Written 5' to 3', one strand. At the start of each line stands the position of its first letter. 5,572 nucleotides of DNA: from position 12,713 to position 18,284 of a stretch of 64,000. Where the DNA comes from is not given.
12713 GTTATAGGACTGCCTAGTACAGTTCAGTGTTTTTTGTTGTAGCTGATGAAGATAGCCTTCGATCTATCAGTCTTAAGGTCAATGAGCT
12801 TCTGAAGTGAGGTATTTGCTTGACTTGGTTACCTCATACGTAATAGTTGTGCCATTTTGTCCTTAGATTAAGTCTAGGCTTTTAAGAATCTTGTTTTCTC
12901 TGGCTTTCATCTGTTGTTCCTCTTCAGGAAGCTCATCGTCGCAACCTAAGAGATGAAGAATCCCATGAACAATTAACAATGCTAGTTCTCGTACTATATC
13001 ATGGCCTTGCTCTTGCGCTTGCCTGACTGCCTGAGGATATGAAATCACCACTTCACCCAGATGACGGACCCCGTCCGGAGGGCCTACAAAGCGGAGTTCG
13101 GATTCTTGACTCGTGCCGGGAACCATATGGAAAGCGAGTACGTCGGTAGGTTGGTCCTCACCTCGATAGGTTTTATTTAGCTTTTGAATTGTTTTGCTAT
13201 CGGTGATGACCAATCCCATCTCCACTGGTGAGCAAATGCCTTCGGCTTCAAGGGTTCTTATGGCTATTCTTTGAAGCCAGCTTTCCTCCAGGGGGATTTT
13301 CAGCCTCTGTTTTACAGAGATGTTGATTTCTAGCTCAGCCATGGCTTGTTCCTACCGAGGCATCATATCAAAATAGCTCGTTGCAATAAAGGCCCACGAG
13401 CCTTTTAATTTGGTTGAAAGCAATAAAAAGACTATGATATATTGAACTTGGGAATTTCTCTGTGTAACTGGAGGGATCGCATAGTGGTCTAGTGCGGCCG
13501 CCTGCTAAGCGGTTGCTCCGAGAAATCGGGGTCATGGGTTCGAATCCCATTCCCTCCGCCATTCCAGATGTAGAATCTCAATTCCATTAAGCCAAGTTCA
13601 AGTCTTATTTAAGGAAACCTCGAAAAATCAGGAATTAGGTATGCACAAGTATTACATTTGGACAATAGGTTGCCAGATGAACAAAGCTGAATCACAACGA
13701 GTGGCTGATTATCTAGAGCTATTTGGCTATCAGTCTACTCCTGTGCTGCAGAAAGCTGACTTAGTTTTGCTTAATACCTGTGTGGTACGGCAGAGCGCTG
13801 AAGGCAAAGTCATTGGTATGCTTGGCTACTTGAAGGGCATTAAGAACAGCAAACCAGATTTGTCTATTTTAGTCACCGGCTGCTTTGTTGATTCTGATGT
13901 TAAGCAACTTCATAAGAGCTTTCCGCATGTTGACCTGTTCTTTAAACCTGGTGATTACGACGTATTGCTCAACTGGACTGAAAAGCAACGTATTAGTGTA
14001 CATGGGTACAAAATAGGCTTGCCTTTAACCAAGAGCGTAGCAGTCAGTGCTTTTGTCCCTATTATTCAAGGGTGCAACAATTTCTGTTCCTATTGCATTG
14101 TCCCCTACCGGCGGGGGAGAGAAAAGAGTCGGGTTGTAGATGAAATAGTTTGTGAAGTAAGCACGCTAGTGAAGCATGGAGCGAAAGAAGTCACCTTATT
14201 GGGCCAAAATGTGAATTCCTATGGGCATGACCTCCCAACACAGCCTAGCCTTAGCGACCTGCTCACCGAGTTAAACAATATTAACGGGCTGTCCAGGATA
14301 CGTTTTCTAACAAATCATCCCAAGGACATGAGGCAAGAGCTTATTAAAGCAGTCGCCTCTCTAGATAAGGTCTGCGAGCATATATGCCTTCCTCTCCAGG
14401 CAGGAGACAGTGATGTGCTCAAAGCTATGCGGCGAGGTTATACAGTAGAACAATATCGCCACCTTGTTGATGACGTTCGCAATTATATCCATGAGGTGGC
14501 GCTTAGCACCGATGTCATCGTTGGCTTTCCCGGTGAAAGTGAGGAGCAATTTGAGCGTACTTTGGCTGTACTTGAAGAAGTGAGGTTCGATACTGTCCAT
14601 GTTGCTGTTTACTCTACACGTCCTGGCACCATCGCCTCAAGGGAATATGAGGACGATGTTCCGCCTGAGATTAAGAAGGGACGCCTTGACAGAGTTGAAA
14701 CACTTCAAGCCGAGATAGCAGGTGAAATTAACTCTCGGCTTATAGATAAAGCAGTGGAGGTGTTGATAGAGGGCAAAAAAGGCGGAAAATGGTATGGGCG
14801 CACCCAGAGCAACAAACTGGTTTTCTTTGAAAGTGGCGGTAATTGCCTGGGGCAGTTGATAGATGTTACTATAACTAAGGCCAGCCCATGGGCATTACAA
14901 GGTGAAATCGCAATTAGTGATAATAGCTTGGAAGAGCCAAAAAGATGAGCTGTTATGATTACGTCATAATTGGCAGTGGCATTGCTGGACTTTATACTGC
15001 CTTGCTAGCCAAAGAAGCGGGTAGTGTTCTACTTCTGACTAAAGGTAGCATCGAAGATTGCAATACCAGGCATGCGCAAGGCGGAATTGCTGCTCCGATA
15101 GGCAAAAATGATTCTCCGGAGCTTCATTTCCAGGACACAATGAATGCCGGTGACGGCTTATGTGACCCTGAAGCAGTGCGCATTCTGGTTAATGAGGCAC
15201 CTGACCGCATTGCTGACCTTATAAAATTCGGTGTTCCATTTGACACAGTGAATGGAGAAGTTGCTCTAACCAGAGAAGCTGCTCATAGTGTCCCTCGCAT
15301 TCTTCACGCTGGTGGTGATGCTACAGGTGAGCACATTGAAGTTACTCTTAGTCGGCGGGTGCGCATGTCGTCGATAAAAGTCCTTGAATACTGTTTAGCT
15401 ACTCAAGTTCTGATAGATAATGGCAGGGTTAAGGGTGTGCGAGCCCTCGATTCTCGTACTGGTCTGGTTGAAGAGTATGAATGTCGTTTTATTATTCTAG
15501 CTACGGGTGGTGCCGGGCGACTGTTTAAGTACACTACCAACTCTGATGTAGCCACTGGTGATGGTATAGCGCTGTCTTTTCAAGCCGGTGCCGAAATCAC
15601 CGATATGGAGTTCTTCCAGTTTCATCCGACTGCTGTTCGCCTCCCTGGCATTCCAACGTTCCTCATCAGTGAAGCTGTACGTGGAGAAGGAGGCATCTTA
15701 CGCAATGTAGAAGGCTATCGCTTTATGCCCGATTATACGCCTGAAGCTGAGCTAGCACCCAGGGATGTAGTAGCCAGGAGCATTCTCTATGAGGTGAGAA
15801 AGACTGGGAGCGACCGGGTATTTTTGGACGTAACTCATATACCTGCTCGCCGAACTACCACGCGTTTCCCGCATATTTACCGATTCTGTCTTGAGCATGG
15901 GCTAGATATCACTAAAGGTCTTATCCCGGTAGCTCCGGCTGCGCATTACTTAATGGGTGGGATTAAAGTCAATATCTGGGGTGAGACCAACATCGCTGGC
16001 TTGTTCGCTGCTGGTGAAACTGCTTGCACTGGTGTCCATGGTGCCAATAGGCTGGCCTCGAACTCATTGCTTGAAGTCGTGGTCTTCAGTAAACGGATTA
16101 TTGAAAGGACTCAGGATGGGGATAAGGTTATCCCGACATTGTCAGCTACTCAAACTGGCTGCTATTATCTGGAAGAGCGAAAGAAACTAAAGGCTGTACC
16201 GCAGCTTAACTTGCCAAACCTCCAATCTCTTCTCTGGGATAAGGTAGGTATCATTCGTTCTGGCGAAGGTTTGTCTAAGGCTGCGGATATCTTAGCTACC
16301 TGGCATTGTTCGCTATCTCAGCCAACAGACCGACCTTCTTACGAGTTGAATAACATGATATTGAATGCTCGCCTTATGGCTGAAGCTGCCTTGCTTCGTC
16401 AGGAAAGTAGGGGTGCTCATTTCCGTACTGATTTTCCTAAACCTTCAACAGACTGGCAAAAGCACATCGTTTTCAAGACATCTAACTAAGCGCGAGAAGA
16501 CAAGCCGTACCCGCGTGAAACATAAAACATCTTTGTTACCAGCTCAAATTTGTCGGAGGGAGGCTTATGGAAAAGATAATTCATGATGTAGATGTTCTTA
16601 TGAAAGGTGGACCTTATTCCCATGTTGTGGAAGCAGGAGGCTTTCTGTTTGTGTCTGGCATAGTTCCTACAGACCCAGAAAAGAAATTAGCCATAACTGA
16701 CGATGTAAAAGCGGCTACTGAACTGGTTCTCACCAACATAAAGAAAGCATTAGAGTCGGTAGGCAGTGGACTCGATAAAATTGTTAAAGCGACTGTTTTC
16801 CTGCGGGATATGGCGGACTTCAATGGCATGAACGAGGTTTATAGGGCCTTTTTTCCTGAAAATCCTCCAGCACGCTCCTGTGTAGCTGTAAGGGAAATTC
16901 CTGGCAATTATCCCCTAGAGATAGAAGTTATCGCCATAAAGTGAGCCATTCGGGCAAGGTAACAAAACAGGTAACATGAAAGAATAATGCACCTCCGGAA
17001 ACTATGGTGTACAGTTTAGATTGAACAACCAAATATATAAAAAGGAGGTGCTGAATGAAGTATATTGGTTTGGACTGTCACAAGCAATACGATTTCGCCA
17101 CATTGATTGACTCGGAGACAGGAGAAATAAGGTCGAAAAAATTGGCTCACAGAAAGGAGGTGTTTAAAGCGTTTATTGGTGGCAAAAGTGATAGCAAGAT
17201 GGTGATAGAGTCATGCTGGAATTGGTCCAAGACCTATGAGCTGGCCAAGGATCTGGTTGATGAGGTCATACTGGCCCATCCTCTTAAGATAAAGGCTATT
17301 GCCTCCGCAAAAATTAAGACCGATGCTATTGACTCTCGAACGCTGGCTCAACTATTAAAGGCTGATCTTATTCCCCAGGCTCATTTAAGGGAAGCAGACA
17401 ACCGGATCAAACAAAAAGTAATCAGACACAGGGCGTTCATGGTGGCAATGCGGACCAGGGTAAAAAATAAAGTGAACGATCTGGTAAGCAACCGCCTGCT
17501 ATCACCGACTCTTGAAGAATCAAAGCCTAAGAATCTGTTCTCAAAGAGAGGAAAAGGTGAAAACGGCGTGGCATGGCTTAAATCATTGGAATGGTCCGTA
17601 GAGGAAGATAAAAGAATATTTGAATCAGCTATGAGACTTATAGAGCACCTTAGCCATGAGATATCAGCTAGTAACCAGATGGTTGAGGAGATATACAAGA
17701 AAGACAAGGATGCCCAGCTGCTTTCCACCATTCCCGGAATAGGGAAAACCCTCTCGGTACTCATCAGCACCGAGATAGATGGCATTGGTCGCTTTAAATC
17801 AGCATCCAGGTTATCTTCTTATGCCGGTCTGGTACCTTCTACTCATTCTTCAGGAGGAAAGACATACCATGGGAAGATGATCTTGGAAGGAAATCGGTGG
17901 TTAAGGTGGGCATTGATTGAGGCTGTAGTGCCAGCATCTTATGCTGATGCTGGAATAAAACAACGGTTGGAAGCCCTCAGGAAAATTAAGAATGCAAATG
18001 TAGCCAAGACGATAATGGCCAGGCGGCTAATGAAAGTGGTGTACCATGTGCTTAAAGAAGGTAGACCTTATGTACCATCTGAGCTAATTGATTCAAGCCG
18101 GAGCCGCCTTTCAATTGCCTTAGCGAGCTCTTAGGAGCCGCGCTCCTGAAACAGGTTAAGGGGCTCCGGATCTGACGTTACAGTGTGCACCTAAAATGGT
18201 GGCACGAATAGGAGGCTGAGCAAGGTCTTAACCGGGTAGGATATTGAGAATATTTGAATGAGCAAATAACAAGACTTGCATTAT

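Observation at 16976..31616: IS-bounded, compositionally patchy accessory island encoding a CoA-dependent beta-keto-acid module I cannot assign to a pathway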

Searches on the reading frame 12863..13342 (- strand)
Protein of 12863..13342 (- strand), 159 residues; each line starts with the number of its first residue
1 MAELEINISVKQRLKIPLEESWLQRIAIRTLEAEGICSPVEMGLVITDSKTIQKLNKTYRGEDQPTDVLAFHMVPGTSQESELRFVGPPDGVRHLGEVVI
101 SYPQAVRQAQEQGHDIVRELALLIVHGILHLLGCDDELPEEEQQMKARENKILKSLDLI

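Call 6: search_protein_families(library=pfam, proteins=[window:12863-13342:-])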
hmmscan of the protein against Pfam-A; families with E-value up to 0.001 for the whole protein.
window:12863-13342:- (159 aa): 1 family
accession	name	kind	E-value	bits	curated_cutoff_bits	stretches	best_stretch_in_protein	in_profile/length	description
PF02130.23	YbeY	-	1.6e-36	125.4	25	1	20-156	8-129/129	Endoribonuclease YbeY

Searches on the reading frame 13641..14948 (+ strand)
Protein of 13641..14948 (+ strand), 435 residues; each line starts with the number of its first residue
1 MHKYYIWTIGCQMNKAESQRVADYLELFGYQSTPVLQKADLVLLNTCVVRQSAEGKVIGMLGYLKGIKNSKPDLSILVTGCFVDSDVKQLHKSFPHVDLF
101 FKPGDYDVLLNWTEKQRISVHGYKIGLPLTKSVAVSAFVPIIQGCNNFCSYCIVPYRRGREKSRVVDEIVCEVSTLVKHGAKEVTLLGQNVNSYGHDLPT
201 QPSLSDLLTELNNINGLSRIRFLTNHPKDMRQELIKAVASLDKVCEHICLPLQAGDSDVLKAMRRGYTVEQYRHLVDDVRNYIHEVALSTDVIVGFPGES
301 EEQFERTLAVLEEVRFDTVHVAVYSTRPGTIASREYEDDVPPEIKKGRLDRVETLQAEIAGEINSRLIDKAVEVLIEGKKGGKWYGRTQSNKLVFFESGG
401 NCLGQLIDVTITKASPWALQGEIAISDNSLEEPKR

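Call 6: search_protein_families(library=pfam, proteins=[window:13641-14948:+])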
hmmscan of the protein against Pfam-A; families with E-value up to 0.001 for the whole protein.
window:13641-14948:+ (435 aa): 3 families
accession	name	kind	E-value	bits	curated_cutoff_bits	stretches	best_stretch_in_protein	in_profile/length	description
PF04055.27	Radical_SAM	-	2.2e-26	93.4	29.5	1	140-309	2-164/166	Radical SAM superfamily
PF00919.26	UPF0004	-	8.8e-25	87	27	1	3-101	1-97/98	Uncharacterized protein family UPF0004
PF01938.26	TRAM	-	1.8e-07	31.4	21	1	371-423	7-60/61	TRAM domain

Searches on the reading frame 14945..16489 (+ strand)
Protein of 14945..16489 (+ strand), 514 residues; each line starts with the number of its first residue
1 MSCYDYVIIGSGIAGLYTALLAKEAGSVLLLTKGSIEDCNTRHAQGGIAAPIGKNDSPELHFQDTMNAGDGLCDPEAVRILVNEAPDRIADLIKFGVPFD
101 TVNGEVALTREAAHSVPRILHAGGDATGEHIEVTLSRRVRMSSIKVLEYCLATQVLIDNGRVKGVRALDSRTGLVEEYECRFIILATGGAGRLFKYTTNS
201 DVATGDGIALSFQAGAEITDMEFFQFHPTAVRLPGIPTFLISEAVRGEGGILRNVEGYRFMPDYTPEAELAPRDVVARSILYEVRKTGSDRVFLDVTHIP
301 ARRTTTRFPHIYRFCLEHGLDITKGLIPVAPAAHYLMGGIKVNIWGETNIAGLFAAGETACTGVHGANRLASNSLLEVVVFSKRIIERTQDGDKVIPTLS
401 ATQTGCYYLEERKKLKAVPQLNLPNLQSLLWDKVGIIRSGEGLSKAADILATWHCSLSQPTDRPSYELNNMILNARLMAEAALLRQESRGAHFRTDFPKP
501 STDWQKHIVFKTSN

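Call 6: search_protein_families(library=pfam, proteins=[window:14945-16489:+])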
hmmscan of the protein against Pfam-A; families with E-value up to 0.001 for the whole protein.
window:14945-16489:+ (514 aa): 5 families
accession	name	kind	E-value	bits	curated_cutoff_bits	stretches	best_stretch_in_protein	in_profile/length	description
PF00890.30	FAD_binding_2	-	1.6e-94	317.9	20.4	1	5-375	1-414/414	FAD binding domain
PF02910.25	Succ_DH_flav_C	-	1.1e-15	58.2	20.8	1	425-510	3-100/130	Fumarate reductase flavoprotein C-term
PF01266.30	DAO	-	8.4e-10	39.1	27.9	1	5-194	1-209/353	FAD dependent oxidoreductase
PF07992.20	Pyr_redox_2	-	1.7e-07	31.4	26.1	0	4-195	1-115/291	Pyridine nucleotide-disulphide oxidoreductase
PF03486.20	HI0933_like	-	0.00019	21.4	50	0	5-33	2-31/244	HI0933-like protein Rossmann domain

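Call 28: find_homologous_proteins(query=window:14945-16489:+, max_evalue=1e-100)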
Query window:14945-16489:+ (514 aa): 7722 proteins with E <= 1e-100 among 8000 candidates; the best 120 are listed.
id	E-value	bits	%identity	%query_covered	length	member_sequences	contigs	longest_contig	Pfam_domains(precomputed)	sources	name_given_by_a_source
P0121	0.0e+0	1122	96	100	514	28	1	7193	PF01266.31,PF00890.31,PF07992.21,PF02910.26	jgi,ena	-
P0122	0.0e+0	1083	92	100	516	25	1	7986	PF01266.31,PF00890.31,PF07992.21,PF02910.26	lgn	-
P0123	0.0e+0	1061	90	100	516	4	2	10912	PF01266.31,PF00890.31,PF07992.21,PF02910.26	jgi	-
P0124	0.0e+0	1061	90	100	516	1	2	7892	PF01266.31,PF00890.31,PF07992.21,PF02910.26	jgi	jgi:L-aspartate oxidase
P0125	0.0e+0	1060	90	100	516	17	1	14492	PF01266.31,PF00890.31,PF07992.21,PF02910.26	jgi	jgi:L-aspartate oxidase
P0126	0.0e+0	1060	90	100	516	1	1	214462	PF01266.31,PF00890.31,PF07992.21,PF02910.26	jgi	jgi:L-aspartate oxidase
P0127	0.0e+0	1059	90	100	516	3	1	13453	PF01266.31,PF00890.31,PF07992.21,PF03486.21,PF02910.26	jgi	jgi:L-aspartate oxidase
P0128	0.0e+0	1059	90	99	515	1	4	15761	PF01266.31,PF00890.31,PF07992.21,PF02910.26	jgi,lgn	jgi:L-aspartate oxidase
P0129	0.0e+0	1055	90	100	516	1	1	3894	PF01266.31,PF00890.31,PF07992.21,PF02910.26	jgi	jgi:L-aspartate oxidase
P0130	0.0e+0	1050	90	99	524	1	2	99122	PF01266.31,PF00890.31,PF07992.21,PF02910.26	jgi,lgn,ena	jgi:L-aspartate oxidase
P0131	0.0e+0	1039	88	99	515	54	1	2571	PF01266.31,PF00890.31,PF07992.21,PF02910.26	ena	-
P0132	0.0e+0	1032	87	99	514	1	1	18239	PF01266.31,PF00890.31,PF07992.21,PF02910.26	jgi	jgi:L-aspartate oxidase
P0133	0.0e+0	1031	88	100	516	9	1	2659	PF01266.31,PF00890.31,PF07992.21,PF03486.21,PF02910.26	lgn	-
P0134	0.0e+0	1030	86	99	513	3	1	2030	PF01266.31,PF00890.31,PF07992.21,PF02910.26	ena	-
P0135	0.0e+0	1029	86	99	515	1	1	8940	PF01266.31,PF00890.31,PF07992.21,PF02910.26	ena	-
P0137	0.0e+0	1028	86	99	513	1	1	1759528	PF01266.31,PF00890.31,PF07992.21,PF02910.26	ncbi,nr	ncbi:MAG: L-aspartate oxidase [Chloroflexota bacterium]|nr:MAG: L-aspartate oxidase [Chloroflexota b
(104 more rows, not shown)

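Call 29: find_encoding_contigs(protein=P0121, flank=10000, max_places=2)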
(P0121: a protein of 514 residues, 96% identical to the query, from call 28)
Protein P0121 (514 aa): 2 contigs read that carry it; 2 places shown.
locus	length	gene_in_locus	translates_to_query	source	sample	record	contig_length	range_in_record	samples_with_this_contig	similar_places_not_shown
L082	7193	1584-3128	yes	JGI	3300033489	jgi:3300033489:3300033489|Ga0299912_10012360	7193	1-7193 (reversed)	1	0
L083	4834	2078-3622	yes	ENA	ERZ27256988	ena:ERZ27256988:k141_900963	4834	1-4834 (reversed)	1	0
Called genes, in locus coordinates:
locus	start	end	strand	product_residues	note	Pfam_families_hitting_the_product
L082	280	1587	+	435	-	PF00919:UPF0004, PF04055:Radical_SAM, PF01938:TRAM (weak)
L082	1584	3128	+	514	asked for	PF00890:FAD_binding_2, PF01266:DAO, PF07992:Pyr_redox_2 (faint), PF02910:Succ_DH_flav_C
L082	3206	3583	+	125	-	PF01042:Ribonuc_L-PSP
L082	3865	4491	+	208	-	PF01726:LexA_DNA_bind, PF00717:Peptidase_S24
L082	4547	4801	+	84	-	-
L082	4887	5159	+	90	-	-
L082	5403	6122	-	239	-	PF00111:Fer2, PF13510:Fer2_4, PF13187:Fer4_9 (faint), PF14697:Fer4_21, PF00037:Fer4 (weak), PF13237:Fer4_10 (weak), PF12838:Fer4_7 (weak)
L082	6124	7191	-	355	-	PF01512:Complex1_51K, PF10531:SLBB (weak), PF10589:NADH_4Fe-4S, PF00037:Fer4, PF13237:Fer4_10, PF12838:Fer4_7, PF13187:Fer4_9, PF00037:Fer4 (weak), +3 more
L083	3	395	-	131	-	?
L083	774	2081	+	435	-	PF00919:UPF0004, PF04055:Radical_SAM, PF01938:TRAM (weak)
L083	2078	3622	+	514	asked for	PF00890:FAD_binding_2, PF01266:DAO, PF07992:Pyr_redox_2 (faint), PF02910:Succ_DH_flav_C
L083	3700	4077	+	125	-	PF01042:Ribonuc_L-PSP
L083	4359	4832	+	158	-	?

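Call 30: find_encoding_contigs(protein=P0126, flank=10000, max_places=2)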
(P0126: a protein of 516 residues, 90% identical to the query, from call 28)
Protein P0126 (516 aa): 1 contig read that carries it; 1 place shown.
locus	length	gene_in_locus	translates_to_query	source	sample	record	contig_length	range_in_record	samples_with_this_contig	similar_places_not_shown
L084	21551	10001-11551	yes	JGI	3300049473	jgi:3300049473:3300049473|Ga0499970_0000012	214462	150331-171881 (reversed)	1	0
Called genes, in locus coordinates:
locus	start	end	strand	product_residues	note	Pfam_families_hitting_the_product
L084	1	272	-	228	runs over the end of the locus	PF01678:DAP_epimerase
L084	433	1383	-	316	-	PF01715:IPPT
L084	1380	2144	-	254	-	PF00121:TIM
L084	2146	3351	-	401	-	PF01676:Metalloenzyme, PF10143:PhosphMutase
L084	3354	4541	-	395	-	PF00162:PGK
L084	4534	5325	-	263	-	PF00142:Fer4_NifH (faint), PF01656:CbiA, PF02374:ArsA_ATPase (weak), PF10609:ParA (faint), PF13614:AAA_31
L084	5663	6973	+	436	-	PF00275:EPSP_synthase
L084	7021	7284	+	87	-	PF04025:RemA-like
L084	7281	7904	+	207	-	PF00625:Guanylate_kin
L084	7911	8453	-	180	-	PF02130:YbeY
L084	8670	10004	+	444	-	PF00919:UPF0004, PF04055:Radical_SAM, PF01938:TRAM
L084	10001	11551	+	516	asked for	PF00890:FAD_binding_2, PF01266:DAO, PF07992:Pyr_redox_2 (faint), PF02910:Succ_DH_flav_C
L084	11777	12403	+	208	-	PF01726:LexA_DNA_bind, PF00717:Peptidase_S24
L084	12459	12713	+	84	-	-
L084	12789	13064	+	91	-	-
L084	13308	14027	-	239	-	PF00111:Fer2, PF13510:Fer2_4, PF13187:Fer4_9 (faint), PF14697:Fer4_21, PF00037:Fer4 (weak), PF13237:Fer4_10 (weak), PF12838:Fer4_7 (weak)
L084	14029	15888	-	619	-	PF01257:2Fe-2S_thioredx, PF01512:Complex1_51K, PF10531:SLBB (weak), PF10589:NADH_4Fe-4S, PF00037:Fer4, PF12838:Fer4_7, PF13187:Fer4_9, PF13237:Fer4_10, +4 more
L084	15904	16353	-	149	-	PF01257:2Fe-2S_thioredx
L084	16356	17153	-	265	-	PF02775:TPP_enzyme_C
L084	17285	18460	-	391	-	PF01855:POR_N, PF02780:Transketolase_C (weak), PF17147:PFOR_II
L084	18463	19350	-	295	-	PF01558:POR, PF13187:Fer4_9 (faint), PF00037:Fer4 (weak), PF12797:Fer4_2 (faint), PF12837:Fer4_6 (weak), PF14697:Fer4_21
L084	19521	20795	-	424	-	PF00999:Na_H_Exchanger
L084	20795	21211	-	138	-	PF00571:CBS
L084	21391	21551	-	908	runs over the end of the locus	PF00690:Cation_ATPase_N, PF00122:E1-E2_ATPase, PF00702:Hydrolase, PF13246:Cation_ATPase, PF00689:Cation_ATPase_C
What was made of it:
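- Checked: L084 (NadB 90% aa) also lacks the block (call 30).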

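Call 31: find_encoding_contigs(protein=P0137, flank=10000, max_places=2)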
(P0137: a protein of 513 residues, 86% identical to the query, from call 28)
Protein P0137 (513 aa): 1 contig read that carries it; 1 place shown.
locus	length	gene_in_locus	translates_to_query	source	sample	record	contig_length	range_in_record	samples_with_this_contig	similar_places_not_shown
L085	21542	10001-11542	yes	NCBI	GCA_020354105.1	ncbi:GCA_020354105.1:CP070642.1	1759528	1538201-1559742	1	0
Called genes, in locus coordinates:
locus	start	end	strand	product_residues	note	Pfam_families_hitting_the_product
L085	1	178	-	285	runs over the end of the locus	PF00158:Sigma54_activat (faint), PF13191:AAA_16 (faint), PF00004:AAA, PF07724:AAA_2, PF07728:AAA_5, PF13401:AAA_22 (weak)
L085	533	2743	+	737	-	PF04563:RNA_pol_Rpb2_1, PF04561:RNA_pol_Rpb2_2, PF04565:RNA_pol_Rpb2_3, PF10385:RNA_pol_Rpb2_45, PF00562:RNA_pol_Rpb2_6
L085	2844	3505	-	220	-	PF01656:CbiA, PF02374:ArsA_ATPase (weak), PF10609:ParA (faint), PF13614:AAA_31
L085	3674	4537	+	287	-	PF03807:F420_oxidored, PF02153:PDH_N, PF20463:PDH_C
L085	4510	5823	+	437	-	PF00275:EPSP_synthase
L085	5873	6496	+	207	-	PF00625:Guanylate_kin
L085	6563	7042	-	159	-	PF02130:YbeY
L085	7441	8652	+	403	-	PF02515:CoA_transf_3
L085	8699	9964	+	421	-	PF00919:UPF0004, PF04055:Radical_SAM, PF01938:TRAM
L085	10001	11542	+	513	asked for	PF00890:FAD_binding_2, PF01266:DAO, PF07992:Pyr_redox_2 (faint), PF02910:Succ_DH_flav_C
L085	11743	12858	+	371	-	PF04422:FrhB_FdhB_N, PF04432:FrhB_FdhB_C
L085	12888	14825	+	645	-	PF01855:POR_N, PF17147:PFOR_II (weak), PF02775:TPP_enzyme_C, PF00037:Fer4 (weak)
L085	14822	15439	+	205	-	PF01558:POR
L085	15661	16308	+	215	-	PF01726:LexA_DNA_bind, PF00717:Peptidase_S24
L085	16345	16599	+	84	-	-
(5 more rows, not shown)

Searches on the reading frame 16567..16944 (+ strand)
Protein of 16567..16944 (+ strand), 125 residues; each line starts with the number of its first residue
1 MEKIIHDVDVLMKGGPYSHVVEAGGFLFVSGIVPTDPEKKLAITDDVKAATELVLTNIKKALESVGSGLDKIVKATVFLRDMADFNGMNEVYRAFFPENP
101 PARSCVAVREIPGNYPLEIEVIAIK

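Call 6: search_protein_families(library=pfam, proteins=[window:16567-16944:+])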
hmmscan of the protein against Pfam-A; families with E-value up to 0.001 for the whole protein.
window:16567-16944:+ (125 aa): 1 family
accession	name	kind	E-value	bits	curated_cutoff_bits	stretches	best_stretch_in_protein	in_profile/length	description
PF01042.26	Ribonuc_L-PSP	-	7.8e-35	119.9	27.3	1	15-124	9-120/121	Endoribonuclease L-PSP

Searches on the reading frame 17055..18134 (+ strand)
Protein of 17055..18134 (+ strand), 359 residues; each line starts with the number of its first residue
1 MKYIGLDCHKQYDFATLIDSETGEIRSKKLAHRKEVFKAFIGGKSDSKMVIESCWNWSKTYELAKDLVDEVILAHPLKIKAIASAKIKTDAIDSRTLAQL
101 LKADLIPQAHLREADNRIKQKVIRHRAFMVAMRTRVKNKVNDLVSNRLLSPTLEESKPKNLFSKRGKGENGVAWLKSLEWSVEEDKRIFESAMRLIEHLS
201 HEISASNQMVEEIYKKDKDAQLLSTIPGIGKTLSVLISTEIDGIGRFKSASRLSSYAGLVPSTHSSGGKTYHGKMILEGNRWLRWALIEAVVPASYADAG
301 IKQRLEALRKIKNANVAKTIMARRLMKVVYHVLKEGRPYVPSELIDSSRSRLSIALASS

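Call 3: search_protein_families(library=pfam, proteins=[window:17055-18134:+])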
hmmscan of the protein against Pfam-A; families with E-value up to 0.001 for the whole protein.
window:17055-18134:+ (359 aa): 2 families
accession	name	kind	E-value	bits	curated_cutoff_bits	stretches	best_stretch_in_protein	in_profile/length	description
PF02371.22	Transposase_20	-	5.2e-21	75.3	21.3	1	220-300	1-81/87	Transposase IS116/IS110/IS902 family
PF01548.23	DEDD_Tnp_IS110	-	1e-11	45.3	29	1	4-143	1-149/155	Transposase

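Call 4: search_protein_families(library=ncbifam, proteins=[window:17055-18134:+])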
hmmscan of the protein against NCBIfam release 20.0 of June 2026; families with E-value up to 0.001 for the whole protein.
window:17055-18134:+ (359 aa): 2 families
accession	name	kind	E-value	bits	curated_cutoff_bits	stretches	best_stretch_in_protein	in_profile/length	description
NF033542.1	transpos_IS110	equivalog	4.5e-54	183.9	140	1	3-338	1-343/343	IS110 family RNA-guided transposase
NF052498.1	TIGR_Tas_endo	equivalog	3e-05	24.1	100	1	132-262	14-113/215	TIGR-Tas system RNA-guided endonuclease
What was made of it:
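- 16966..18305 (+): Single IS110-family element at the left edge of the island (transposase ORF 17055-18134). NF033542 scores 183.9 bits against a cut-off of 140 (call 4).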
